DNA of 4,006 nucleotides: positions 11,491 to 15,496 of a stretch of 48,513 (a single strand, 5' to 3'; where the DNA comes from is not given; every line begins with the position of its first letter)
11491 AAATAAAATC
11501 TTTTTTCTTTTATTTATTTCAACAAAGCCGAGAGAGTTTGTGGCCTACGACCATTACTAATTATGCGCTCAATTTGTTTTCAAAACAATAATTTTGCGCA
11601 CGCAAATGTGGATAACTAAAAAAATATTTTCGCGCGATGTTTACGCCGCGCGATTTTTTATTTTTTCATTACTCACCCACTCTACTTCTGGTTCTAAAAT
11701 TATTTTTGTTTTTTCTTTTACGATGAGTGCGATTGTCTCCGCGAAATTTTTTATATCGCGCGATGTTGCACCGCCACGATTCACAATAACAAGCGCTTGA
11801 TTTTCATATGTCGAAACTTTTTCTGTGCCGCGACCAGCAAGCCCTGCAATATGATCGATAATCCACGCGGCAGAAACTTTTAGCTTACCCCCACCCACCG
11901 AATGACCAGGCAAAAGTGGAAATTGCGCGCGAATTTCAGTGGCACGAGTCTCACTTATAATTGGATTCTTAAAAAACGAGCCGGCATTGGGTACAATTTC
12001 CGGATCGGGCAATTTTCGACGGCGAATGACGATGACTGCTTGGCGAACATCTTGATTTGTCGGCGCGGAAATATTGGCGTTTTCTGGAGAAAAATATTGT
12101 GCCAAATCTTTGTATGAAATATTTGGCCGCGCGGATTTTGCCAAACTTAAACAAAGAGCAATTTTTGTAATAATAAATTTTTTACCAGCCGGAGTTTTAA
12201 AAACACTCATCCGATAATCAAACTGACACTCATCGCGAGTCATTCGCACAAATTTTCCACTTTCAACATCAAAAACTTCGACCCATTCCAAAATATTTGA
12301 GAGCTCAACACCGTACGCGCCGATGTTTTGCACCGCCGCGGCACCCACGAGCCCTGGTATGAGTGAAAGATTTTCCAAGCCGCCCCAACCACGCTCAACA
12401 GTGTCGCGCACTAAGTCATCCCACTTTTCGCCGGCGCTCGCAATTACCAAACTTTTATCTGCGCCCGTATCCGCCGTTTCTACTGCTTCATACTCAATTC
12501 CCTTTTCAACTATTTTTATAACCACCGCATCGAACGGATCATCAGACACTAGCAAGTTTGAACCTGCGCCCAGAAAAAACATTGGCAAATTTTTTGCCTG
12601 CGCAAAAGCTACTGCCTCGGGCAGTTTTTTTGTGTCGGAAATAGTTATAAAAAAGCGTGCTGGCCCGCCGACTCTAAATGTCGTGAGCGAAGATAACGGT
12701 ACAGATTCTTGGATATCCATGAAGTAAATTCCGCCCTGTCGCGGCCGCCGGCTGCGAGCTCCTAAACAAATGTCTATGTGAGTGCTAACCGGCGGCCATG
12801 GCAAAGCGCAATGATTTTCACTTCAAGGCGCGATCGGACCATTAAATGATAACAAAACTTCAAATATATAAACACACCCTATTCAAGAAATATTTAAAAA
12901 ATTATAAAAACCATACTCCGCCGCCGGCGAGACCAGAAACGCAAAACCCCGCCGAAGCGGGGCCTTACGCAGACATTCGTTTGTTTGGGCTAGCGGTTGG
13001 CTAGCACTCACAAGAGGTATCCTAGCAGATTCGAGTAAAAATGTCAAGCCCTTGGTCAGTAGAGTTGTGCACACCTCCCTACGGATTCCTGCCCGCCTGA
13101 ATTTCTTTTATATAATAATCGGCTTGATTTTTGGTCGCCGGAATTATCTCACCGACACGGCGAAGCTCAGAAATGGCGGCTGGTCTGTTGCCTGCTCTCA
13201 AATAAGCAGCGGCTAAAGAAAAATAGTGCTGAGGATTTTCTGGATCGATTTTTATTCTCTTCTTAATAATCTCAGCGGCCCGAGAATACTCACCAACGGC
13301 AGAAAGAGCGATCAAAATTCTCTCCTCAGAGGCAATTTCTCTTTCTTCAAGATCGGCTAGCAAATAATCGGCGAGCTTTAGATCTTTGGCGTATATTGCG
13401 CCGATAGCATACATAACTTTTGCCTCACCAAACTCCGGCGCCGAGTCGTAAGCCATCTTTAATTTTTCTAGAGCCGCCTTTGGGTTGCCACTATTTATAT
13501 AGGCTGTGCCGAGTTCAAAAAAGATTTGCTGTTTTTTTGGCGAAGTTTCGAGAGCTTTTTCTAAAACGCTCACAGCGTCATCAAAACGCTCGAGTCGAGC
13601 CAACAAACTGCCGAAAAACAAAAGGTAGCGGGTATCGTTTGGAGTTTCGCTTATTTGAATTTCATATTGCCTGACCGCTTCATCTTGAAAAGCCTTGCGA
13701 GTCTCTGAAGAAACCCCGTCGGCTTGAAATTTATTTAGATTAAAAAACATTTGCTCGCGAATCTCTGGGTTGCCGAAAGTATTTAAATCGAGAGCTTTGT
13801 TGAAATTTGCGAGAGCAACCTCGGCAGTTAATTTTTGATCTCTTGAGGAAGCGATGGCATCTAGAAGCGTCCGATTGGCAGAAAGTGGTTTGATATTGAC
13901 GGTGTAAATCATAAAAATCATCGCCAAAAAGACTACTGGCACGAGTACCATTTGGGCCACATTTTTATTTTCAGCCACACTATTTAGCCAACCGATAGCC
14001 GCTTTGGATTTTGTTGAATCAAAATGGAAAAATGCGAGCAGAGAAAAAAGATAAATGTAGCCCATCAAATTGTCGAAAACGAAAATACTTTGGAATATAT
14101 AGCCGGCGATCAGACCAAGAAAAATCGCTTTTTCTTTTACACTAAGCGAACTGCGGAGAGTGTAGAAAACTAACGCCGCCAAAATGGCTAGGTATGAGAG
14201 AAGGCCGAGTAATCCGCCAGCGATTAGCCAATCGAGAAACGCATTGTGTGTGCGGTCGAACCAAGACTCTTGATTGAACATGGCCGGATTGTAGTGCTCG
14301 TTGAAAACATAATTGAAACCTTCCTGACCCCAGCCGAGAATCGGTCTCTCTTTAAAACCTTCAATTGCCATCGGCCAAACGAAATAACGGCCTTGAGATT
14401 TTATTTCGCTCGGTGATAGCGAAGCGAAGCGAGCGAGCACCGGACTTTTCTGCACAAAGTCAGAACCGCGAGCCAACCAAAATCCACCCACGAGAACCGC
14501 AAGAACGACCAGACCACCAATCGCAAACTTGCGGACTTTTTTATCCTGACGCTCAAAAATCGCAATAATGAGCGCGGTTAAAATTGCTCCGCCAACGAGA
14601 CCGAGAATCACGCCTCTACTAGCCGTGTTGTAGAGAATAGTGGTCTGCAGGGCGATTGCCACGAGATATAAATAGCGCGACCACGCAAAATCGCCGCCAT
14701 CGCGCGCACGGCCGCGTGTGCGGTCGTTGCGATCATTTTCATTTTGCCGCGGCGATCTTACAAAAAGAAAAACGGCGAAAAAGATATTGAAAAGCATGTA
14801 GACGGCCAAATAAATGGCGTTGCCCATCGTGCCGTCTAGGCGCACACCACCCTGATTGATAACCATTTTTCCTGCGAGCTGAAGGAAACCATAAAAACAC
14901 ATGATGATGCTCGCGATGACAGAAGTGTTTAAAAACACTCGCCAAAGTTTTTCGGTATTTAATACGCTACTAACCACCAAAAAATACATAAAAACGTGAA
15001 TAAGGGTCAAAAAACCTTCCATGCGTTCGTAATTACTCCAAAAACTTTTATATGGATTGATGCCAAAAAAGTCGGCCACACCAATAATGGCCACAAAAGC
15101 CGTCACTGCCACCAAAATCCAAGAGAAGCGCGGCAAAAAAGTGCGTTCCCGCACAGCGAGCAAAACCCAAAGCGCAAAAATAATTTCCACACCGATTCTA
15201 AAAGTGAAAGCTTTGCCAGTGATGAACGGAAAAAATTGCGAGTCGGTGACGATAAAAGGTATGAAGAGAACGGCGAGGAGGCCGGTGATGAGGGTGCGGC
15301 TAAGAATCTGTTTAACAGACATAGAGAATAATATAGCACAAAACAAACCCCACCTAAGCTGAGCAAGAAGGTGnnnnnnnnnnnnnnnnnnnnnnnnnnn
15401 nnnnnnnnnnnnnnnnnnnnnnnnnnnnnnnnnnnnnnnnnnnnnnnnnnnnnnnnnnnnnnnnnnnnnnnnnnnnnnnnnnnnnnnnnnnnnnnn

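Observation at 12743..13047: Candidate ~70-nt sRNA with two seed blocks complementary to the murB leader 200 nt downstream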

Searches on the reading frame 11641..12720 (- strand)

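Call 59: search_protein_families(library=pfam, proteins=[window:11641-12720:-])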
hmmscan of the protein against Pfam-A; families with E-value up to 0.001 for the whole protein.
window:11641-12720:- (359 aa): 2 families
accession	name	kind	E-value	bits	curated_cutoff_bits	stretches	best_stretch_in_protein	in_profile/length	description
PF02873.21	MurB_C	-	3e-21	75.9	27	1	225-349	2-99/99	UDP-N-acetylenolpyruvoylglucosamine reductase, C-terminal domain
PF01565.28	FAD_binding_4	-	6.5e-20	71.7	26.4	1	23-160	3-138/139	FAD binding domain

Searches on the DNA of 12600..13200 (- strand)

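Call 4: search_rna_families(source=window, start=12600, end=13200, threshold=evalue, max_evalue=10, show_alignments=3)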
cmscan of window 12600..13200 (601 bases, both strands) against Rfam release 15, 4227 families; matches with E-value up to 10: 9.
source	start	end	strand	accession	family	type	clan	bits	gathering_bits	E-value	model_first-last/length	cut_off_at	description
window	12943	12968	-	RF00195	RsmY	Gene; sRNA;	CL00106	22.8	57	0.0019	96-121/121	no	RsmY RNA family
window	12935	13052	-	RF01772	rnk_pseudo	Cis-reg; leader;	-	19.9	55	0.69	1-108/108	no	Pseudomonas rnk leader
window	13025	13123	-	RF00218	SNORD46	Gene; snRNA; snoRNA; CD-box;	CL00061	18.4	40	0.3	1-104/104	no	Small nucleolar RNA SNORD46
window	13089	13137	-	RF02068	STnc480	Gene; sRNA;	-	17.7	72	9.4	1-72/72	no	Enterobacterial sRNA STnc480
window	12886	12978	-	RF03026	RT-5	Gene; sRNA;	-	17.3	45.7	1.2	1-104/104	no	RT-5 RNA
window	12941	13027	-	RF01400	istR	Gene; antitoxin;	-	16.5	45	0.83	1-130/130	no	istR Hfq binding RNA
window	12730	12809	-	RF04085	mir-1271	Gene; miRNA;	-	16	80.5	1.6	1-77/77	no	mir-1271 microRNA precursor family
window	13165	13181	-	RF01131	sR47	Gene; snRNA; snoRNA; CD-box;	CL00132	12.4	40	2.6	39-55/55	no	Small nucleolar RNA sR47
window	13182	13200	+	RF01977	HOTAIRM1_3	Gene; lncRNA;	-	11.1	37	5.2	1-21/59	3'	HOX antisense intergenic RNA myeloid 1 conserved region 3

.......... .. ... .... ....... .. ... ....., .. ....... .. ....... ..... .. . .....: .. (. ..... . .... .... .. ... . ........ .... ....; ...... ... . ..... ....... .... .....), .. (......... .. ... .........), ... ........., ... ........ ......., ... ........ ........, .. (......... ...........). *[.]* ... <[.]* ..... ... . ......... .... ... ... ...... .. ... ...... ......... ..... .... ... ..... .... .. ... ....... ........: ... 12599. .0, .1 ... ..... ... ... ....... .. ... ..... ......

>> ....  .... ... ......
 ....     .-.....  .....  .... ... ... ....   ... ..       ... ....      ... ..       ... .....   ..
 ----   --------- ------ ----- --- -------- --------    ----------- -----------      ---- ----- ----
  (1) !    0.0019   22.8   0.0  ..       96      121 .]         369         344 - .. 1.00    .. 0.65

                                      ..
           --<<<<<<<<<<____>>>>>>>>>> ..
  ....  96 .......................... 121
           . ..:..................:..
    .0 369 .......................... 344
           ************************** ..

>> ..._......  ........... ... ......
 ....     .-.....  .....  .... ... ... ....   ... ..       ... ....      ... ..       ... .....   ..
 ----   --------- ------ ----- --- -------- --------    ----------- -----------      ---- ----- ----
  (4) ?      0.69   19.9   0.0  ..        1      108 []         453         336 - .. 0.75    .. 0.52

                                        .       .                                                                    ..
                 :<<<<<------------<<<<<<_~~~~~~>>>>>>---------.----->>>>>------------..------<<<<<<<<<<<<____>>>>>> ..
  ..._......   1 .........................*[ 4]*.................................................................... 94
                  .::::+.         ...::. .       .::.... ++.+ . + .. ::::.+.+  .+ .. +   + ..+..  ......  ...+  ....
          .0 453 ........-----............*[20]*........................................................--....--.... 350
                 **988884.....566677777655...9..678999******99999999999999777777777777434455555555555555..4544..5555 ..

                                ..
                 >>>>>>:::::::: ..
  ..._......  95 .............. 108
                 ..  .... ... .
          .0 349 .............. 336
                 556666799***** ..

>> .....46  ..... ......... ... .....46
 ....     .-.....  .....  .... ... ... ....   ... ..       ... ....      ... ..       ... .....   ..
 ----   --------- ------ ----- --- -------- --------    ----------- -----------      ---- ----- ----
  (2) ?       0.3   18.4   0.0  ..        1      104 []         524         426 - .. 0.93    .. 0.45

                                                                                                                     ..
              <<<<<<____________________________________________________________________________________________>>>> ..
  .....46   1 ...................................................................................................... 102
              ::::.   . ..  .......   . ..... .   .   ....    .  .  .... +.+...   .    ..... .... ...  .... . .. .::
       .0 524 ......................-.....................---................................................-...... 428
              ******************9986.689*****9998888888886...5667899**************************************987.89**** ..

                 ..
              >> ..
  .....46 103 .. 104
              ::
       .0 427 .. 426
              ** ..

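Call 75: search_dna_similar(query=window:12727-13050:-, collection=plasmids, mode=distant, max_rows=5)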
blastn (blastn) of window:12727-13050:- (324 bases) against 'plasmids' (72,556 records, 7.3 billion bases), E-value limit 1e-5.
No match.

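Call 76: search_dna_similar(query=window:12727-13050:-, collection=phages, mode=distant, max_rows=5)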
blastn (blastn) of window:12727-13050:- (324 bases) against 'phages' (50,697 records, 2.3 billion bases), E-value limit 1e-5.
No match.

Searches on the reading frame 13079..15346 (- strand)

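Call 59: search_protein_families(library=pfam, proteins=[window:13079-15346:-])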
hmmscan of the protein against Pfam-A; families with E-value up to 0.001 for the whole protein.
window:13079-15346:- (755 aa): 17 families
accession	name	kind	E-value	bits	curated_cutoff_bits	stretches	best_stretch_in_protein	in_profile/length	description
PF04932.20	Wzy_C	-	1e-20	74.5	31.7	1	230-386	2-149/149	O-Antigen ligase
PF14559.12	TPR_19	-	5.6e-13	49.4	25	2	586-631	5-50/68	Tetratricopeptide repeat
PF13428.12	TPR_14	-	3.8e-12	46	23.5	0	576-613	5-42/44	Tetratricopeptide repeat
PF13432.12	TPR_16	-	6.8e-12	46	32.7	1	579-637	4-62/65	Tetratricopeptide repeat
PF07719.23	TPR_2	-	2.8e-09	36.8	27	0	608-638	3-33/34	Tetratricopeptide repeat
PF13414.12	TPR_11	-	6.5e-09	35.8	26.8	0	579-619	1-41/42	TPR repeat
PF13431.12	TPR_17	-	2.8e-08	33.8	24.4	0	595-626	2-33/34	Tetratricopeptide repeat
PF13176.12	TPR_7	-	3.2e-08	33.5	27.9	0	579-606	6-33/36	Tetratricopeptide repeat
PF23914.1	TPR_CcmH_CycH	-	4.8e-08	33.4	42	0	564-659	42-140/158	Cytochrome c-type biogenesis protein H TPR domain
PF13371.12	TPR_9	-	1e-07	32.3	35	0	581-640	4-63/73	Tetratricopeptide repeat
PF13181.12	TPR_8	-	3.8e-07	30.2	25.7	0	573-604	2-33/34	Tetratricopeptide repeat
PF12895.13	ANAPC3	-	8.4e-07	29.6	27.2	0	587-634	4-50/82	Anaphase-promoting complex, cyclosome, subunit 3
PF13424.12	TPR_12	-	9.7e-07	29.3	30.1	0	579-636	10-75/77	Tetratricopeptide repeat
PF14561.12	TPR_20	-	1.5e-06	28.9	25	0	694-728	11-45/90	Tetratricopeptide repeat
PF03704.23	BTAD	-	2.7e-06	28.3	22.1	0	663-731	54-122/146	Bacterial transcriptional activator domain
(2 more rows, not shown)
